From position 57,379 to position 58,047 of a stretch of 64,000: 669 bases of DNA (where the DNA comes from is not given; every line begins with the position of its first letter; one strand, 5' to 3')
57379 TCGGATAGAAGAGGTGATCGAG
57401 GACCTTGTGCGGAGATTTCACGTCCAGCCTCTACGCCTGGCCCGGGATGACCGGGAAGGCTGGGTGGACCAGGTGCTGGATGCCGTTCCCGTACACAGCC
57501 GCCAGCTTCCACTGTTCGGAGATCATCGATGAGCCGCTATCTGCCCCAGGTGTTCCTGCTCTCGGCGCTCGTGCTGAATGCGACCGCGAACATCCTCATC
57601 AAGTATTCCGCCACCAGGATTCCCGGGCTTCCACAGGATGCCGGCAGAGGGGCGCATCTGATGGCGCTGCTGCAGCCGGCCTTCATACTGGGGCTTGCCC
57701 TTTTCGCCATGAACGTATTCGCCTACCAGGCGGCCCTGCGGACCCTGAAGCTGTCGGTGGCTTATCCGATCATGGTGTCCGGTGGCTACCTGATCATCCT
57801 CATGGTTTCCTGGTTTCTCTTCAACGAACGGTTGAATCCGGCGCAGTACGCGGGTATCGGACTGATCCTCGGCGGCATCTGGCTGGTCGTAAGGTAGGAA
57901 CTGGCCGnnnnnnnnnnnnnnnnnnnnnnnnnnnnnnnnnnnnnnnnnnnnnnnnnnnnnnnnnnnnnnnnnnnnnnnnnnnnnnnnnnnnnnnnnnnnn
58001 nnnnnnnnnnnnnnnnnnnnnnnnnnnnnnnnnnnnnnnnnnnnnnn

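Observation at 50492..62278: Envelope-modification and secretion locus: two ArnT/PMT-like GT-C enzymes, ArnE/F-like SMR protein, P-loop ATPase, rhomboid protease, orphan receiver protein, and T9SS cargo proteases (C25, S8)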

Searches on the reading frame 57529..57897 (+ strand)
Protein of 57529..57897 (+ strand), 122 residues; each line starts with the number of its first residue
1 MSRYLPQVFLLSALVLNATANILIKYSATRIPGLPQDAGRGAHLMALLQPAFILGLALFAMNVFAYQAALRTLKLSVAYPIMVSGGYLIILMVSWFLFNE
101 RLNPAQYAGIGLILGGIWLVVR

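Call 4: search_protein_families(library=pfam, proteins=[window:57529-57897:+], max_evalue=0.01)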
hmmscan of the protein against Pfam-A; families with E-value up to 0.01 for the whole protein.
window:57529-57897:+ (122 aa): 4 families
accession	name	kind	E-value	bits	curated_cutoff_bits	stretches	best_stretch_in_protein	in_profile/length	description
PF00893.25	Multi_Drug_Res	-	7.5e-07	30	23.7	1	53-113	33-93/93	Small Multidrug Resistance protein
PF00892.27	EamA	-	4.8e-06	27.3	28.2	1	50-121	64-134/135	EamA-like transporter family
PF10639.15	TMEM234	-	5.1e-06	27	30.1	1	45-121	37-113/113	Putative transmembrane family 234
PF14293.11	YWFCY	-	0.0017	18.8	24.4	1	52-94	94-136/144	YWFCY protein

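Call 5: search_protein_families(library=ncbifam, proteins=[window:57529-57897:+], max_evalue=0.01)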
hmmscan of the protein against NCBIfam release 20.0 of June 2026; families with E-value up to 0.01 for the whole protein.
window:57529-57897:+ (122 aa): 14 families
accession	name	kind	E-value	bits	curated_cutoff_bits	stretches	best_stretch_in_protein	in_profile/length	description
NF002816.2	PRK02971.1-2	equivalog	7.9e-12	45.7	99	1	11-121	4-117/120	4-amino-4-deoxy-L-arabinose-phosphoundecaprenol flippase subunit ArnF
NF007934.1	PRK10650.1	equivalog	1.7e-09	38.1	103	1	4-120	6-106/109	multidrug/spermidine efflux SMR transporter subunit MdtI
NF011625.2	PRK15051.1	equivalog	1.3e-07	31.7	92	1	18-119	13-106/111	4-amino-4-deoxy-L-arabinose-phosphoundecaprenol flippase subunit ArnE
NF033137.0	SMR_qac_int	equivalog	2.9e-06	27.8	188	1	46-118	27-98/109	Qac family quaternary ammonium compound efflux SMR transporter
NF051482.1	EbrB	exception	2.8e-05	24.7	160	1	57-120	38-101/105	SMR family multidrug efflux transporter EbrB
TIGR03340.1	phn_DUF6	hypoth_equivalog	3e-05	23.8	288.15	1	65-120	79-133/281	phosphonate utilization associated putative membrane protein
NF007767.1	PRK10452.1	equivalog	0.0001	22.4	122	1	51-120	32-101/120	multidrug/spermidine efflux SMR transporter subunit MdtJ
NF033136.1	SMR_qac_K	exception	0.00011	22.8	205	1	46-119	28-100/110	quaternary ammonium compound efflux SMR transporter QacK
NF000276.2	SMR_qac_E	exception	0.00019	21.7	185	1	62-119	42-99/101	quaternary ammonium compound efflux SMR transporter QacE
NF000067.2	SMR_qac_FL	exception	0.00021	21.8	205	1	41-118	23-99/110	quaternary ammonium compound efflux SMR transporter QacL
NF000278.1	SMR_qac_G2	exception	0.00022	21.6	220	1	45-118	27-99/110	quaternary ammonium compound efflux SMR transporter QacG2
NF033470.1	SMR_qac_bcrC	exception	0.0011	19.4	225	1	59-119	40-100/114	quaternary ammonium compound efflux SMR transporter BcrC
NF000148.1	SMR_qac_pB8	exception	0.0045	17.6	200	1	60-119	41-100/110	Qac-pB8 family quaternary ammonium compound efflux SMR transporter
NF007087.1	PRK09541.1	subfamily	0.0048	17.4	162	1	59-119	40-100/110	EmrE family multidrug efflux SMR transporter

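Call 27: find_homologous_proteins(query=window:57529-57897:+, max_evalue=0.001)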
Query window:57529-57897:+ (122 aa): 107 proteins with E <= 0.001 among 135 candidates.
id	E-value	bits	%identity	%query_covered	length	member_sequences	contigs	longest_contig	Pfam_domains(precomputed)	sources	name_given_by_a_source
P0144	1.2e-69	250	100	100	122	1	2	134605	PF00892.27,PF00893.26,PF10639.16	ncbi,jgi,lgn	-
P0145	1.2e-61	224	89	100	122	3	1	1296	PF00892.27,PF00893.26,PF10639.16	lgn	-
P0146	7.5e-56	205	84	100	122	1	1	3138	PF00892.27,PF00893.26,PF10639.16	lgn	-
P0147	3.2e-51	190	77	100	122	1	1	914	PF00892.27,PF00893.26,PF10639.16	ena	-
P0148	1.2e-50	188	77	100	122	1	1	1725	PF00892.27,PF00893.26,PF10639.16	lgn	-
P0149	6.1e-48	180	70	100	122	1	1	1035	PF00892.27,PF00893.26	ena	-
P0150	5.6e-46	173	71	100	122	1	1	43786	PF00892.27,PF00893.26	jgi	jgi:multidrug transporter EmrE-like cation transporter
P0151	6.0e-45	170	69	100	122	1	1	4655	-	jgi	jgi:multidrug transporter EmrE-like cation transporter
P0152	2.2e-44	168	71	100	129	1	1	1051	PF00893.26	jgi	jgi:multidrug transporter EmrE-like cation transporter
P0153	2.5e-44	168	71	98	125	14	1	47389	PF00893.26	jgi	jgi:multidrug transporter EmrE-like cation transporter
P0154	1.0e-43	166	68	100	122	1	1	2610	PF00892.27,PF00893.26,PF10639.16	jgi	jgi:multidrug transporter EmrE-like cation transporter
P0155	3.3e-43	164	69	100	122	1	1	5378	PF00892.27,PF00893.26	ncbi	-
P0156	4.6e-43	164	66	100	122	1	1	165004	PF00892.27,PF00893.26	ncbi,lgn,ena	-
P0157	6.4e-43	164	69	100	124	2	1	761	PF00893.26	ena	-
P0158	7.5e-43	163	71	100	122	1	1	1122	PF00893.26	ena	-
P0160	1.5e-42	162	70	100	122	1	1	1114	PF00893.26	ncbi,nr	ncbi:MAG: SMR family transporter [Candidatus Eisenbacteria bacterium]|nr:SMR family transporter [Can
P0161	4.5e-42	161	66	100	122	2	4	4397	PF00893.26,PF10639.16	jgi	-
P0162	7.9e-42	160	67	100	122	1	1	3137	PF00892.27,PF00893.26,PF10639.16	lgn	-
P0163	2.5e-41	158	67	100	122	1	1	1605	PF00893.26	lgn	-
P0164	4.4e-41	158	65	100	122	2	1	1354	PF00892.27,PF00893.26,PF10639.16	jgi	-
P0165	6.8e-41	157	64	100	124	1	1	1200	PF00892.27,PF00893.26,PF10639.16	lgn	-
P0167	2.3e-40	155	71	94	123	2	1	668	PF00893.26,PF10639.16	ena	-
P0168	3.9e-40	155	64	100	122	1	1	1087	PF00892.27,PF00893.26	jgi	-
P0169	6.9e-40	154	67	98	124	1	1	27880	PF00893.26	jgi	jgi:multidrug transporter EmrE-like cation transporter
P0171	1.2e-39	153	65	98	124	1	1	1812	PF00893.26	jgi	jgi:multidrug transporter EmrE-like cation transporter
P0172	1.6e-39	153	68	98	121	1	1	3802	PF00893.26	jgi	jgi:multidrug transporter EmrE-like cation transporter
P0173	2.7e-39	152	66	100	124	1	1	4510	PF00893.26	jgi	jgi:multidrug transporter EmrE-like cation transporter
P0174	9.0e-38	147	65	98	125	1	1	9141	PF00892.27,PF00893.26,PF10639.16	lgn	-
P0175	4.1e-37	145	66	100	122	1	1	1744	PF00893.26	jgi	jgi:multidrug transporter EmrE-like cation transporter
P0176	2.5e-35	139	56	100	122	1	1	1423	PF00892.27,PF00893.26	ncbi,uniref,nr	ncbi:MAG: hypothetical protein KC729_21755 [Candidatus Eisenbacteria bacterium]|uniref:Uncharacteriz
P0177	4.4e-33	132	54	100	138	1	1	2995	PF00893.26,PF10639.16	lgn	-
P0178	7.2e-33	131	55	100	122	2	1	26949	PF00892.27,PF00893.26,PF10639.16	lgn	-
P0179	1.3e-32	130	56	100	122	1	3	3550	PF00892.27,PF00893.26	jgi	-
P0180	1.5e-31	127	66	83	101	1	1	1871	PF00893.26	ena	-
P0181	1.2e-30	124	57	100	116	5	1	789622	PF00892.27,PF00893.26,PF10639.16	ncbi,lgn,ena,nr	ncbi:MAG: EamA family transporter [Candidatus Eisenbacteria bacterium]|nr:EamA family transporter [C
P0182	2.0e-30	123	55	96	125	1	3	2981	PF00893.26,PF10639.16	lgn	-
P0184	1.0e-28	118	54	96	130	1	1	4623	PF00893.26,PF10639.16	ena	-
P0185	2.0e-28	117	54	100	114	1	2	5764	PF00892.27,PF00893.26,PF10639.16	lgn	-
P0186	1.2e-27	114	52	68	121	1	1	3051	PF00892.27,PF00893.26,PF10639.16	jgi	jgi:multidrug transporter EmrE-like cation transporter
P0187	2.6e-27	113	54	68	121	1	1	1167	PF00892.27,PF00893.26,PF10639.16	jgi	jgi:small multidrug resistance pump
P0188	1.5e-25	108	70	66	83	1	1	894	PF00892.27,PF00893.26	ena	-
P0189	8.9e-20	89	48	100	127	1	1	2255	PF00892.27,PF00893.26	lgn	-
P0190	1.4e-19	88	49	93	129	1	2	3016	PF00892.27,PF00893.26,PF10639.16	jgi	-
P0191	4.6e-19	87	46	81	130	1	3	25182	PF00892.27,PF00893.26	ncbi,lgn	-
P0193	5.1e-19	86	45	82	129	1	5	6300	PF00892.27,PF00893.26,PF10639.16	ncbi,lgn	-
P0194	5.1e-19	86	48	93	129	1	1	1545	PF00892.27,PF00893.26,PF10639.16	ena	-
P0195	7.9e-19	86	45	84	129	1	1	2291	PF00892.27,PF00893.26,PF10639.16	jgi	jgi:multidrug transporter EmrE-like cation transporter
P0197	1.0e-18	86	47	93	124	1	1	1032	PF00892.27,PF00893.26,PF10639.16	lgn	-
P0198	3.7e-18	84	49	90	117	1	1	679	PF00892.27,PF00893.26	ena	-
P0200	6.4e-18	83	44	82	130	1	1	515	PF00892.27,PF00893.26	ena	-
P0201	1.8e-17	81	44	82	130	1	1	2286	PF00892.27,PF00893.26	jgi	jgi:multidrug transporter EmrE-like cation transporter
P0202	2.2e-17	81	45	93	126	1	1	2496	PF00893.26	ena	-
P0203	4.1e-17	80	43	84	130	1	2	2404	PF00892.27,PF00893.26,PF10639.16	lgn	-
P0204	5.1e-17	80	44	84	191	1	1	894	PF00892.27,PF00893.26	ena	-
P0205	7.3e-17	80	47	94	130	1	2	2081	PF00892.27,PF00893.26,PF10639.16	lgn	-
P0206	8.7e-17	79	42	82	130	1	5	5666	PF00892.27,PF00893.26,PF10639.16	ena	-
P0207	9.1e-17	79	50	89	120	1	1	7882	PF00892.27,PF00893.26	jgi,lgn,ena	-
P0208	1.1e-16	79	41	84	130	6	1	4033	PF00893.26,PF10639.16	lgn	-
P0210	7.2e-16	76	46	90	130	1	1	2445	PF00892.27,PF00893.26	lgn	-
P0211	7.7e-16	76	43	94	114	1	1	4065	PF00892.27,PF00893.26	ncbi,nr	ncbi:MAG: SMR family transporter [Planctomycetota bacterium]|nr:SMR family transporter [Planctomycet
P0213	1.9e-15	75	46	93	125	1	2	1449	PF00893.26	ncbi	-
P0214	2.5e-15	75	44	91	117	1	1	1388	PF00892.27,PF00893.26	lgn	-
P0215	2.6e-15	74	44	100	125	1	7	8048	PF00893.26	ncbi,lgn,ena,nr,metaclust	ncbi:MAG: hypothetical protein QF577_04520 [Phycisphaerae bacterium]|nr:hypothetical protein [Phycis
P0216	2.7e-15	74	44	100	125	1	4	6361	PF00893.26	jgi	jgi:multidrug transporter EmrE-like cation transporter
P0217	2.9e-15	74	47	93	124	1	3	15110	PF00892.27,PF00893.26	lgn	-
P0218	6.0e-15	73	52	65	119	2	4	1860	PF00893.26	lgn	-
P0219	4.5e-14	71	46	80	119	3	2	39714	PF00893.26,PF10639.16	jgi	-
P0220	5.1e-14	70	43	93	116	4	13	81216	PF00892.27,PF00893.26,PF07857.18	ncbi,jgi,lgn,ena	-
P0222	6.6e-14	70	49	80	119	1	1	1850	PF00892.27,PF00893.26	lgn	-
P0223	7.7e-14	70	46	89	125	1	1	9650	PF00893.26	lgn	-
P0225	1.2e-13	69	49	93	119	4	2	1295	PF00892.27,PF00893.26,PF10639.16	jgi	jgi:multidrug transporter EmrE-like cation transporter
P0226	1.5e-13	69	48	80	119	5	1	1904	PF00892.27,PF00893.26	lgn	-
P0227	2.7e-13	68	47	80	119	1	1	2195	PF00892.27,PF00893.26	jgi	jgi:multidrug transporter EmrE-like cation transporter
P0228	3.3e-13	68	42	93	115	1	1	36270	PF00892.27,PF00893.26,PF10639.16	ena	-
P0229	3.7e-13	68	42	93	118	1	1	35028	PF00892.27,PF00893.26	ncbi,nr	ncbi:MAG: EamA family transporter [Nitrospirae bacterium]|nr:EamA family transporter [Nitrospirota b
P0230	6.3e-13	67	41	94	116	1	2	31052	PF00892.27,PF00893.26,PF07857.18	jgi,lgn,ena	-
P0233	1.1e-12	66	53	61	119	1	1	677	PF00892.27,PF00893.26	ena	-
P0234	2.0e-12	65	41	93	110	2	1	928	PF00892.27,PF00893.26,PF10639.16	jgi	-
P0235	2.5e-12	65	42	91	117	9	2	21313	PF00892.27,PF00893.26,PF07857.18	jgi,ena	-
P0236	3.1e-12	65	38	94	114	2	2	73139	PF00892.27,PF00893.26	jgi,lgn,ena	-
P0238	7.1e-12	63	44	66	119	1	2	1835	PF00893.26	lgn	-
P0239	1.0e-11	63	43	89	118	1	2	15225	PF00892.27,PF00893.26,PF10639.16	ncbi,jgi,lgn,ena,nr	ncbi:MAG TPA: hypothetical protein DCP92_16380 [Nitrospiraceae bacterium]|jgi:multidrug transporter 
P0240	2.1e-11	62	38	93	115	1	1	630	PF00892.27,PF00893.26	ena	-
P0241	2.5e-11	62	40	88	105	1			PF00892.27,PF00893.26,PF10639.16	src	-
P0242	5.6e-11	61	40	93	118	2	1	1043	PF00892.27,PF00893.26,PF10639.16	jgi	jgi:multidrug transporter EmrE-like cation transporter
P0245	3.1e-10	58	39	91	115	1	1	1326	PF00892.27,PF00893.26,PF10639.16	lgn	-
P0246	7.5e-10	57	33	97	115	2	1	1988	PF00892.27,PF00893.26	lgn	-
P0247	2.7e-9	55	39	91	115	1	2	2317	PF00892.27,PF00893.26,PF10639.16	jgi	jgi:multidrug transporter EmrE-like cation transporter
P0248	1.1e-8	53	36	91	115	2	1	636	PF00892.27,PF00893.26,PF10639.16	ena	-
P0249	3.8e-7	48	38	93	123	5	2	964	PF00892.27,PF00893.26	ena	-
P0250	1.6e-6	46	40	95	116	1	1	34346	PF00893.26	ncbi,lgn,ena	-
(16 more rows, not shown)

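Call 33: find_encoding_contigs(protein=P0191, flank=6000, max_places=2)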
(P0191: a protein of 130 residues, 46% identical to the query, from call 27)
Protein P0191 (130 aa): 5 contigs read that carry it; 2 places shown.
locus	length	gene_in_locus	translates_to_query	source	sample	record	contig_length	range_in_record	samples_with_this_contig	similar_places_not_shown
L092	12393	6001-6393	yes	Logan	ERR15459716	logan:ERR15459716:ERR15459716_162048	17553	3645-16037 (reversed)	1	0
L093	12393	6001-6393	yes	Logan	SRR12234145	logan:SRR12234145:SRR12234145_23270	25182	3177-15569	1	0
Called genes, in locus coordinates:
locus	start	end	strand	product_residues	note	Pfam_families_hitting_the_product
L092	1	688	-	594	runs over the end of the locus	PF12708:Pect-lyase_RHGA_epim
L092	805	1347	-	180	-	PF01842:ACT (faint), PF13740:ACT_6, PF13840:ACT_7 (faint), PF22629:ACT_AHAS_ss (faint), PF13291:ACT_4 (weak), PF13740:ACT_6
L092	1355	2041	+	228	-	PF12804:NTP_transf_3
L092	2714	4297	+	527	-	PF12072:RNase_Y_N, PF08668:HDOD (faint), PF00013:KH_1, PF01966:HD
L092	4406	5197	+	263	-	PF00535:Glycos_transf_2, PF13641:Glyco_tranf_2_3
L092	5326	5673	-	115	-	PF07876:Dabb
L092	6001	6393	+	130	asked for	PF00892:EamA (weak), PF00893:Multi_Drug_Res (weak)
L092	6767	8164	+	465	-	PF00089:Trypsin (faint)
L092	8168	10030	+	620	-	-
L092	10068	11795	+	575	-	-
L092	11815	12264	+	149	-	-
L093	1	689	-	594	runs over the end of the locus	PF12708:Pect-lyase_RHGA_epim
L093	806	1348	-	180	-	PF01842:ACT (faint), PF13740:ACT_6, PF13840:ACT_7 (faint), PF22629:ACT_AHAS_ss (faint), PF13291:ACT_4 (weak), PF13740:ACT_6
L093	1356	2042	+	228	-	PF12804:NTP_transf_3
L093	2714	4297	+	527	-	PF12072:RNase_Y_N, PF08668:HDOD (faint), PF00013:KH_1, PF01966:HD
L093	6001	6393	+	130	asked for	PF00892:EamA (weak), PF00893:Multi_Drug_Res (weak)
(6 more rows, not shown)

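Call 34: find_encoding_contigs(protein=P0220, flank=6000, max_places=2)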
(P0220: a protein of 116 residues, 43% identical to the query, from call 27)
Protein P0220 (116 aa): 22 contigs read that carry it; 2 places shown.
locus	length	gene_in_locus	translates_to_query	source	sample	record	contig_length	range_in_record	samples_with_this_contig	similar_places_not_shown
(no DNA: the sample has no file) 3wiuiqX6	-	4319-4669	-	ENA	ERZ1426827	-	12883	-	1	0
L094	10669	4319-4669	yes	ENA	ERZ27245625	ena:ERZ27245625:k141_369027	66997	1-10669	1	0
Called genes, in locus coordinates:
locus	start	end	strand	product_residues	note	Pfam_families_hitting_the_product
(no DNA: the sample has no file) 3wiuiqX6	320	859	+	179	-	PF00156:Pribosyltran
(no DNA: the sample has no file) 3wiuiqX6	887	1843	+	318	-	PF02729:OTCace_N, PF00185:OTCace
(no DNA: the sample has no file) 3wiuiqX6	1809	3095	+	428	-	PF01979:Amidohydro_1, PF07969:Amidohydro_3 (faint), PF12890:DHOase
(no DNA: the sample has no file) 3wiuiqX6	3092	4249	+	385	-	PF00988:CPSase_sm_chain, PF00117:GATase, PF07722:Peptidase_C26 (weak)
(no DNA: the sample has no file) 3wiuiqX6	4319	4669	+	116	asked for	PF00892:EamA (weak), PF00893:Multi_Drug_Res, PF07857:TMEM144 (weak)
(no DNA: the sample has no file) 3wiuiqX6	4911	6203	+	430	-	PF03446:NAD_binding_2 (weak), PF03721:UDPG_MGDP_dh_N, PF03807:F420_oxidored (faint), PF00984:UDPG_MGDP_dh, PF03720:UDPG_MGDP_dh_C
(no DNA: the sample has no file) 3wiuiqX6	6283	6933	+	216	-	PF01073:3Beta_HSD, PF01370:Epimerase, PF02719:Polysacc_synt_2 (faint), PF16363:GDP_Man_Dehyd, PF07993:NAD_binding_4 (faint)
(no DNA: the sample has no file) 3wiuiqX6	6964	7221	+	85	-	-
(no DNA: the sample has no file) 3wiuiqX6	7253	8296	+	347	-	PF01370:Epimerase, PF04321:RmlD_sub_bind (weak), PF16363:GDP_Man_Dehyd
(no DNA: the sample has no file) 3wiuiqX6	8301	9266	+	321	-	PF01073:3Beta_HSD, PF01370:Epimerase, PF02719:Polysacc_synt_2 (weak), PF04321:RmlD_sub_bind (weak), PF16363:GDP_Man_Dehyd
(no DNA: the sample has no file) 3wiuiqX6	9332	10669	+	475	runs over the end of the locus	PF01943:Polysacc_synt, PF13440:Polysacc_synt_3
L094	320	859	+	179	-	PF00156:Pribosyltran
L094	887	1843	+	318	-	PF02729:OTCace_N, PF00185:OTCace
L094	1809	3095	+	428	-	PF01979:Amidohydro_1, PF07969:Amidohydro_3 (faint), PF12890:DHOase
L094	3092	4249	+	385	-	PF00988:CPSase_sm_chain, PF00117:GATase, PF07722:Peptidase_C26 (weak)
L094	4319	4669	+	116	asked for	PF00892:EamA (weak), PF00893:Multi_Drug_Res, PF07857:TMEM144 (weak)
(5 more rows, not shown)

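Call 35: find_encoding_contigs(protein=P0229, flank=6000, max_places=1)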
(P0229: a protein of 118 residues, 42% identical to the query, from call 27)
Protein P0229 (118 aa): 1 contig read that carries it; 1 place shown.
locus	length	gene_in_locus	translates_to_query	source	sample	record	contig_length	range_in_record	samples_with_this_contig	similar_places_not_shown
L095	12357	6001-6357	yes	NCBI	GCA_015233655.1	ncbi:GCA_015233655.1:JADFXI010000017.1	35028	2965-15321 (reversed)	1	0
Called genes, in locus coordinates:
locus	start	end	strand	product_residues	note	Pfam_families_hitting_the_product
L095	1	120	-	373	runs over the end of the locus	PF01702:TGT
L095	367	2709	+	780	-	PF00317:Ribonuc_red_lgN, PF02867:Ribonuc_red_lgC, PF12637:TSCPD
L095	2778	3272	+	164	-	PF00383:dCMP_cyt_deam_1, PF14437:MafB19-deam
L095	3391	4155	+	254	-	PF01061:ABC2_membrane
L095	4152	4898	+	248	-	PF00005:ABC_tran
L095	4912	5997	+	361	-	PF04015:DUF362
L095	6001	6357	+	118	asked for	PF00892:EamA (weak), PF00893:Multi_Drug_Res (faint)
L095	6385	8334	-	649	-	PF13424:TPR_12 (faint), PF13428:TPR_14 (faint), PF13431:TPR_17 (faint), PF00515:TPR_1 (weak), PF13414:TPR_11 (weak), PF13371:TPR_9 (weak), PF13414:TPR_11, PF07719:TPR_2 (weak), +6 more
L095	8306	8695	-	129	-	PF10066:DUF2304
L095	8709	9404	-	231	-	PF00535:Glycos_transf_2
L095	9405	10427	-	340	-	PF00535:Glycos_transf_2, PF10111:Glyco_tranf_2_2, PF13641:Glyco_tranf_2_3, PF13632:Glyco_trans_2_3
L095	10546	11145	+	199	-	PF01047:MarR (weak), PF13412:HTH_24, PF22674:C2185-like_N (weak)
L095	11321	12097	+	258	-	PF01061:ABC2_membrane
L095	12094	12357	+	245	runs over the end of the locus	PF00005:ABC_tran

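Call 41: search_solved_structures(query=window:57529-57897:+, max_evalue=10, show_alignments=4)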
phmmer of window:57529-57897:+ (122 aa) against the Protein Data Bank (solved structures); distinct sequences matched with E-value up to 10: 7.
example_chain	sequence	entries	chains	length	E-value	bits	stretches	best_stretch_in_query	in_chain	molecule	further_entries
7jk8_A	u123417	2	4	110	0.042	17.3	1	68-120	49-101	Multidrug SMR transporter | Multidrug transporter EmrE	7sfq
8brd_F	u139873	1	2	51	0.18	15.3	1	32-75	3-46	Flagellar motor protein,VaPomB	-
3b5d_A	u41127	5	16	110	0.18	15.3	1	68-120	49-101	Multidrug transporter emrE | SMR family multidrug efflux protein EmrE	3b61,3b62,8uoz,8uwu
7mgx_A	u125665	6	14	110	0.18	15.3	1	67-120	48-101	Multidrug transporter EmrE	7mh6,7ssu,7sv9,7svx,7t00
8uoz_B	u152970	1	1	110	0.2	15.2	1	67-120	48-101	SMR family multidrug efflux protein EmrE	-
8uwu_A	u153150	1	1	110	0.28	14.7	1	69-120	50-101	SMR family multidrug efflux protein EmrE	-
2i68_A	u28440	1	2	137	0.31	14.5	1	68-120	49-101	Protein emrE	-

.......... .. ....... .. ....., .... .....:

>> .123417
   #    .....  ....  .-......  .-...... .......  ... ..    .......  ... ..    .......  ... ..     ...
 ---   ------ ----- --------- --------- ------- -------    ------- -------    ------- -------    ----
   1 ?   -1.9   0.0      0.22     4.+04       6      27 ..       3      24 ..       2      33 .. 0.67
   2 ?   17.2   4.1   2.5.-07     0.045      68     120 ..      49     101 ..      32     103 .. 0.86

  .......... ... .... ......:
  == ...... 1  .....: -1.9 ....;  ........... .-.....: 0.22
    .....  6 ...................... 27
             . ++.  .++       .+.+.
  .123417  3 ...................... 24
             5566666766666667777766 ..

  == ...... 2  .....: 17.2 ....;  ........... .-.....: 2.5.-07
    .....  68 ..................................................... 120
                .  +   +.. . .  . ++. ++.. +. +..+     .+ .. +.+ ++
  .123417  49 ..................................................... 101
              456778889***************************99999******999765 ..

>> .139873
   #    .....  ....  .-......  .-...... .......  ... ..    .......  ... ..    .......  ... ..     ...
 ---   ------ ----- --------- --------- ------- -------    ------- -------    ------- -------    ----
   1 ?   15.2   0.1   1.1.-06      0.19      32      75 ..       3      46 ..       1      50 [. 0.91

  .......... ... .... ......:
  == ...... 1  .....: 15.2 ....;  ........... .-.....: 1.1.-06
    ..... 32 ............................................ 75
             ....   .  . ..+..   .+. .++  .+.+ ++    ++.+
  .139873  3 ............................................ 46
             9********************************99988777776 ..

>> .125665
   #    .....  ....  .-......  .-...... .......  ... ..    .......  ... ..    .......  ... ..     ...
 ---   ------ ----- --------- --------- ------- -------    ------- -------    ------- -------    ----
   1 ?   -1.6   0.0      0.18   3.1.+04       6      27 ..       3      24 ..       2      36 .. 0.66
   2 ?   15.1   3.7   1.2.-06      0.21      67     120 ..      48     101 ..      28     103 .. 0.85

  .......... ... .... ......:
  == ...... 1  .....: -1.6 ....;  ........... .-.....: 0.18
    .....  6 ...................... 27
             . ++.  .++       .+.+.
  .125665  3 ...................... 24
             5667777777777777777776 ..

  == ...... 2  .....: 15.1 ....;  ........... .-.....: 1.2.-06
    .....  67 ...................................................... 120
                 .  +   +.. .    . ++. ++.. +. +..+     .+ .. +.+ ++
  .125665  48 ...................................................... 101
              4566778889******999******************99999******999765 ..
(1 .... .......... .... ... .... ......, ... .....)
